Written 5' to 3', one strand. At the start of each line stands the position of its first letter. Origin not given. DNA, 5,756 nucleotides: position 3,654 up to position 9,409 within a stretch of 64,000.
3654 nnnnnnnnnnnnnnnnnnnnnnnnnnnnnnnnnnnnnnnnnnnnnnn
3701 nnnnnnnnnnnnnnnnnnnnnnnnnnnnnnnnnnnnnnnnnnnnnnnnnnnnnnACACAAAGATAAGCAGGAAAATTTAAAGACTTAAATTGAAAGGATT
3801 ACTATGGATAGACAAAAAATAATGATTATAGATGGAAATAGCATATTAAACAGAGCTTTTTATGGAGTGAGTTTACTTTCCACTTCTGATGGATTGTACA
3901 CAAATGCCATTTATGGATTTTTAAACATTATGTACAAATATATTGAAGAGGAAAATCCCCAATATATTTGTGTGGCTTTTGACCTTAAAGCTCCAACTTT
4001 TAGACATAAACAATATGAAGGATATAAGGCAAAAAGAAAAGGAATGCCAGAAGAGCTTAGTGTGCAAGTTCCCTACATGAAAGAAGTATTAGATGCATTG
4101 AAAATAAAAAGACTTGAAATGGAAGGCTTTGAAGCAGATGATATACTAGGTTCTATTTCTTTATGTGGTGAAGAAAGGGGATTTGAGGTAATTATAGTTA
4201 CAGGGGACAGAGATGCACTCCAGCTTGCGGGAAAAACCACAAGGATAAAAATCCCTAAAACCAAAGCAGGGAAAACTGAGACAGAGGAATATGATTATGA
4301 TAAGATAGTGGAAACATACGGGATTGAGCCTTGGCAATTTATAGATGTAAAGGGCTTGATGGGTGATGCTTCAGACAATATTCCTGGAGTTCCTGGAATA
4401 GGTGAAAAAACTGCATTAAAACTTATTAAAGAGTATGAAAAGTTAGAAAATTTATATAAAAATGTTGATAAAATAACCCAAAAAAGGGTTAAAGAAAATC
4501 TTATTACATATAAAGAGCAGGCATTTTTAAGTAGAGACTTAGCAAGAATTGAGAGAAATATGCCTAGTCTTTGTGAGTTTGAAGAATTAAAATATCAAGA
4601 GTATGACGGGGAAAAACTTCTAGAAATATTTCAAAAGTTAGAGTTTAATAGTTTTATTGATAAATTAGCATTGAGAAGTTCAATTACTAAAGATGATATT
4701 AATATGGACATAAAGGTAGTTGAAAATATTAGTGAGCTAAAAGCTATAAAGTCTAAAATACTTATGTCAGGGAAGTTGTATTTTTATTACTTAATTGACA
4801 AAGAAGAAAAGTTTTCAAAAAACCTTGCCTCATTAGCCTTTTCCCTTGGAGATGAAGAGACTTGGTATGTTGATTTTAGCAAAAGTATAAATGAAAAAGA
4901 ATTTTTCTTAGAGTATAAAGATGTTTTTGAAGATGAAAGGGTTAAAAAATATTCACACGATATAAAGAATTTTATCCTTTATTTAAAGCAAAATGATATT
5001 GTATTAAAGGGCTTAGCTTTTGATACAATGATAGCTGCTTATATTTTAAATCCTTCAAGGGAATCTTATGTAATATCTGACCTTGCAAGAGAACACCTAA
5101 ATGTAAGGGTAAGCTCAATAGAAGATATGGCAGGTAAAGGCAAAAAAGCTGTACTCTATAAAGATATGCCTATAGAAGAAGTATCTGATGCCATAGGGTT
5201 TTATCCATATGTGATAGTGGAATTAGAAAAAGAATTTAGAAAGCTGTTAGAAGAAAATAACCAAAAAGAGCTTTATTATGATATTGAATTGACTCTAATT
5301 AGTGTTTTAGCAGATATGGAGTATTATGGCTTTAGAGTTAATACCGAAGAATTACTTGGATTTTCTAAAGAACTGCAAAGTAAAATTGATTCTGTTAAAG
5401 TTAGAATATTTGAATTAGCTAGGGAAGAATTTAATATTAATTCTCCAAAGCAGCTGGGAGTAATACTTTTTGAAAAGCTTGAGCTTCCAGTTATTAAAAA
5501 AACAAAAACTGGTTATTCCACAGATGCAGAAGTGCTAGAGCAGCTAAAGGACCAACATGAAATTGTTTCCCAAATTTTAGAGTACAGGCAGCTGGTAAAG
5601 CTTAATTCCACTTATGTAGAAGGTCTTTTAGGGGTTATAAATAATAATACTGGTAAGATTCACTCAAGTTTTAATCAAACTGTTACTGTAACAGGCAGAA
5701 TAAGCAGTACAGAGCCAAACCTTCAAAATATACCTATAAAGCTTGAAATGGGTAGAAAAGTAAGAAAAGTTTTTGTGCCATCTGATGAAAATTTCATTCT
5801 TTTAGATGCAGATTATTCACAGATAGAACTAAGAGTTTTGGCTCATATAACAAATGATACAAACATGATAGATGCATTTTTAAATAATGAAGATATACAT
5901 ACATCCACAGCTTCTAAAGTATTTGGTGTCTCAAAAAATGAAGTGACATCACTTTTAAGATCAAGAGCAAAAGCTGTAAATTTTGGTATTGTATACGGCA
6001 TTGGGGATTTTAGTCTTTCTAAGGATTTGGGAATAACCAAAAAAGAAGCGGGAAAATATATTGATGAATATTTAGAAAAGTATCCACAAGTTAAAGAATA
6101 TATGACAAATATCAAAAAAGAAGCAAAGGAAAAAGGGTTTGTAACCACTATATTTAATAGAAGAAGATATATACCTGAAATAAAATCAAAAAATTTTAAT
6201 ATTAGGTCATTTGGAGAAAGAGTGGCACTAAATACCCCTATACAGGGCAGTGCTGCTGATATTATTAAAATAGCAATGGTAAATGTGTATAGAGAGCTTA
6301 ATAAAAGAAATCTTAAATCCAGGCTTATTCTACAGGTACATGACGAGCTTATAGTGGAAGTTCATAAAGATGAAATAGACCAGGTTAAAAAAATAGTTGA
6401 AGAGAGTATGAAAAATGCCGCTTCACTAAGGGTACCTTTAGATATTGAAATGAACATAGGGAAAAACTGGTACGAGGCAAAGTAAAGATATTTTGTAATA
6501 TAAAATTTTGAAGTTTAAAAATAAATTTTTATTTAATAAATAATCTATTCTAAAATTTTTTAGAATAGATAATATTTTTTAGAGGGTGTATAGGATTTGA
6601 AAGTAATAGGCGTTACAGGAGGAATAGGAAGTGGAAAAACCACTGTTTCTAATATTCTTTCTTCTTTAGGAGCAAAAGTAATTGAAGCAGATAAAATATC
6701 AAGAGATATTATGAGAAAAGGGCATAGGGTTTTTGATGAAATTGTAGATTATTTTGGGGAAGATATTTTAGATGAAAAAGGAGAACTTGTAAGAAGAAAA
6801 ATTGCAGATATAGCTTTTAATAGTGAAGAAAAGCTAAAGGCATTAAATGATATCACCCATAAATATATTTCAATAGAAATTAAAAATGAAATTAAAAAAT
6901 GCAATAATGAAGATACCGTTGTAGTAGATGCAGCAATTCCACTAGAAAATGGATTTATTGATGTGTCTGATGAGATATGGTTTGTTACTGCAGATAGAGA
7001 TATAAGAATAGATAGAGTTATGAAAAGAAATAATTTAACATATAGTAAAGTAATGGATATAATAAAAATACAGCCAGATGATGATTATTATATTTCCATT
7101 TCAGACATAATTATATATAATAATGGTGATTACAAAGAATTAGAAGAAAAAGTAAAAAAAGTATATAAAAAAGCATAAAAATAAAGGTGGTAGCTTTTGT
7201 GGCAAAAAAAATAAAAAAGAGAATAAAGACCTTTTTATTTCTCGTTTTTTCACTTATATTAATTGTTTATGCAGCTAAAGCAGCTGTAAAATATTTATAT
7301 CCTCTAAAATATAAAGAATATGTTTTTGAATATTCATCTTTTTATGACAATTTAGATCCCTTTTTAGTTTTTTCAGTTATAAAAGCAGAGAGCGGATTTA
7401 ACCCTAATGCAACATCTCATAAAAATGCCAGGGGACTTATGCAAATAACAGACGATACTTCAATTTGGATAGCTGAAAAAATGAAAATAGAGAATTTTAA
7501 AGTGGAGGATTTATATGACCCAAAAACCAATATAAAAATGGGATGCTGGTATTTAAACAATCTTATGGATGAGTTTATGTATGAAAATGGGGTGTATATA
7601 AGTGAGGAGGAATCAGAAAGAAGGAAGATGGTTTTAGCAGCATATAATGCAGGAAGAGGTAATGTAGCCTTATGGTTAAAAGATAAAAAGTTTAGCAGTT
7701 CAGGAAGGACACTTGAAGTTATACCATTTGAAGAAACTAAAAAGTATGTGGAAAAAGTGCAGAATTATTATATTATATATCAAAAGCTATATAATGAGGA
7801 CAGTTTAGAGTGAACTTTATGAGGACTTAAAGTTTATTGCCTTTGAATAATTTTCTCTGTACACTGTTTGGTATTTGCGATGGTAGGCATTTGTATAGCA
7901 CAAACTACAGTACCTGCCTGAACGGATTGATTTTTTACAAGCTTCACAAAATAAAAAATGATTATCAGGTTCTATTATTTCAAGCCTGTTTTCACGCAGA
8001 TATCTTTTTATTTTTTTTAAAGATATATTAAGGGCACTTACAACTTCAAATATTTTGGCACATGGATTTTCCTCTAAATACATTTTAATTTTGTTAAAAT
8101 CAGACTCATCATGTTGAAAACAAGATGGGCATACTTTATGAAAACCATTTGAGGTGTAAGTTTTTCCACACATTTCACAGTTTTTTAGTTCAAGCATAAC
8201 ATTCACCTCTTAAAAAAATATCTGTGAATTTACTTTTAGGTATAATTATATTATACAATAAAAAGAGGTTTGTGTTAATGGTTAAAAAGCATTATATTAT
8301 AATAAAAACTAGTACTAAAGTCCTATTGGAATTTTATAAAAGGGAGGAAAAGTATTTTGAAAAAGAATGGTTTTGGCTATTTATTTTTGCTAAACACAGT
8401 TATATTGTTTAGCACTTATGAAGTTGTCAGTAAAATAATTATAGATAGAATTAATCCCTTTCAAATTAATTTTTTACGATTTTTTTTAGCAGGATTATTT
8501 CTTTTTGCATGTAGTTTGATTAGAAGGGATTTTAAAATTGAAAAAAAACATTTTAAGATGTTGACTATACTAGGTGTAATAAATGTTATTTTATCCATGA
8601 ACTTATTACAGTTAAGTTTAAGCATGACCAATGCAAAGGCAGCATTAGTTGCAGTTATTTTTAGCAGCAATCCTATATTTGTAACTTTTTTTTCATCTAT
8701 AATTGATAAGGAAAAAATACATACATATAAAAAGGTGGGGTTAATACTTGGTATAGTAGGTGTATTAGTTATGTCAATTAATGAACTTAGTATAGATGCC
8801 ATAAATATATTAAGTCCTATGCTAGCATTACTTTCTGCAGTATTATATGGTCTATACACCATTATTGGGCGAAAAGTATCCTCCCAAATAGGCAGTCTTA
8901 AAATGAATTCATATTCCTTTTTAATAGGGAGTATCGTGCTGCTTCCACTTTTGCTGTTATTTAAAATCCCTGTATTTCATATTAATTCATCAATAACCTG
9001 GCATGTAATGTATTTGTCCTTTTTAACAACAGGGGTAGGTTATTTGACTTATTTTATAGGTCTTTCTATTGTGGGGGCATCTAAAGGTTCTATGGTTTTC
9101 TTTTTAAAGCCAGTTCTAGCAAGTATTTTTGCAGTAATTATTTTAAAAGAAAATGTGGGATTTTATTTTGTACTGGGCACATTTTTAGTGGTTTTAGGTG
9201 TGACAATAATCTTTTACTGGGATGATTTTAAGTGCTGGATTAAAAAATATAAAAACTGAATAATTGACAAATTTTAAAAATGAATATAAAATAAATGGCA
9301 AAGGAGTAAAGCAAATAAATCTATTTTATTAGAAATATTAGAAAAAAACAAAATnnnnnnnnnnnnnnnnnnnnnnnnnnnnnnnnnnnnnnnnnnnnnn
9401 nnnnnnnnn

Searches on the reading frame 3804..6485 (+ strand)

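Call 66: search_protein_families(library=pfam, proteins=[window:3804-6485:+], max_evalue=0.000001)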
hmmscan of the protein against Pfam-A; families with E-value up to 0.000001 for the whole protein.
window:3804-6485:+ (893 aa): 5 families
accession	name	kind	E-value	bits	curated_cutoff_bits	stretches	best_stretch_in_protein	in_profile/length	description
PF00476.26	DNA_pol_A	-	1.2e-169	564.7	34.3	1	515-891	2-381/381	DNA polymerase family A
PF02739.22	5_3_exonuc_N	-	4.1e-56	189.7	34.3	1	5-173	1-164/164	5'-3' exonuclease, N-terminal resolvase-like domain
PF01367.25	5_3_exonuc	-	1.4e-35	122.1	40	1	174-268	1-95/97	5'-3' exonuclease, C-terminal SAM fold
PF22619.2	DNA_polI_exo1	-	2.4e-18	66.7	27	1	344-451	16-120/140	DNA polymerase I, ribonuclease H-like domain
PF01612.26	DNA_pol_A_exo1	-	4.2e-07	30.4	23.6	0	345-455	43-150/173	3'-5' exonuclease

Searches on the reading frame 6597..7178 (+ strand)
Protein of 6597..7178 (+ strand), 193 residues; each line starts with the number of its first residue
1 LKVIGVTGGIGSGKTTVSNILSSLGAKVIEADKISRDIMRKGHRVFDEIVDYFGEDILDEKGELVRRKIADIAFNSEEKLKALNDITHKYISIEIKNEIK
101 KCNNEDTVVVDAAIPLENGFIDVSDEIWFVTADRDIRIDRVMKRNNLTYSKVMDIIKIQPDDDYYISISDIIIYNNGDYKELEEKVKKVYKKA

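Call 66: search_protein_families(library=pfam, proteins=[window:6597-7178:+], max_evalue=0.000001)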
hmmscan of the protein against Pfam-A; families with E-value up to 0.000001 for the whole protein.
window:6597-7178:+ (193 aa): 2 families
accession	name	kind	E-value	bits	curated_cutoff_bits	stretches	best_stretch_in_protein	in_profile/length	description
PF01121.26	CoaE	-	6.5e-46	156.7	27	1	3-180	2-179/180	Dephospho-CoA kinase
PF13238.12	AAA_18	-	1.9e-07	32.1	29.4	0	4-146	1-113/128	AAA domain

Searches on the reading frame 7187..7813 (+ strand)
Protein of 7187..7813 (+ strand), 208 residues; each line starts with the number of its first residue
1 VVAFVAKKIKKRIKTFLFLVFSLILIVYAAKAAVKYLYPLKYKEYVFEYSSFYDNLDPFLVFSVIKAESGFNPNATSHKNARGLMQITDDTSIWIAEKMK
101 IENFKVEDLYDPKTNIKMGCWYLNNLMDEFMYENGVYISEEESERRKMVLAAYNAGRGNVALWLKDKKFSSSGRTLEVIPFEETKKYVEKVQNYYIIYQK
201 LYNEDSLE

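Call 66: search_protein_families(library=pfam, proteins=[window:7187-7813:+], max_evalue=0.000001)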
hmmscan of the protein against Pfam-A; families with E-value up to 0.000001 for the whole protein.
window:7187-7813:+ (208 aa): 1 family
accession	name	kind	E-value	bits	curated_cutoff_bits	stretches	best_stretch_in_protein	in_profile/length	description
PF01464.25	SLT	-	2.1e-28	98.7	21.3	1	54-169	10-110/117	Transglycosylase SLT domain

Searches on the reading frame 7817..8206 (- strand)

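Call 47: search_protein_families(library=pfam, proteins=[window:7817-8206:-], max_evalue=0.01)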
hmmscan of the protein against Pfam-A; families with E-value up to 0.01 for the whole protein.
window:7817-8206:- (129 aa): 4 families
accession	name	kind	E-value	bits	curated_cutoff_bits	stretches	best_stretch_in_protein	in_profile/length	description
PF13920.12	zf-C3HC4_3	-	0.00029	21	27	1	77-106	16-45/49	Zinc finger, C3HC4 type (RING finger)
PF12773.13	DZR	-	0.00085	19.9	27.3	0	8-32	13-33/45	Double zinc ribbon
PF18912.6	DZR_2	-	0.006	16.8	27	0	82-104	19-43/56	Double zinc ribbon domain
PF21349.2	RUBY_RBDX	-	0.0076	16.1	26.5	0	10-30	3-23/30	Rubrerythrin, rubredoxin-like domain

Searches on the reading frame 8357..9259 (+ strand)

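Call 66: search_protein_families(library=pfam, proteins=[window:8357-9259:+], max_evalue=0.000001)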
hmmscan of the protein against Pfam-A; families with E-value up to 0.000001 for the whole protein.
window:8357-9259:+ (300 aa): 2 families
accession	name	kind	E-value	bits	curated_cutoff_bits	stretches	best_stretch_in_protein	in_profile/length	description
PF00892.27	EamA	-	8.2e-50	169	28.2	2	155-286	5-134/135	EamA-like transporter family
PF03151.22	TPT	-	1.5e-09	38.1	30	1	20-283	16-288/291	Triose-phosphate Transporter family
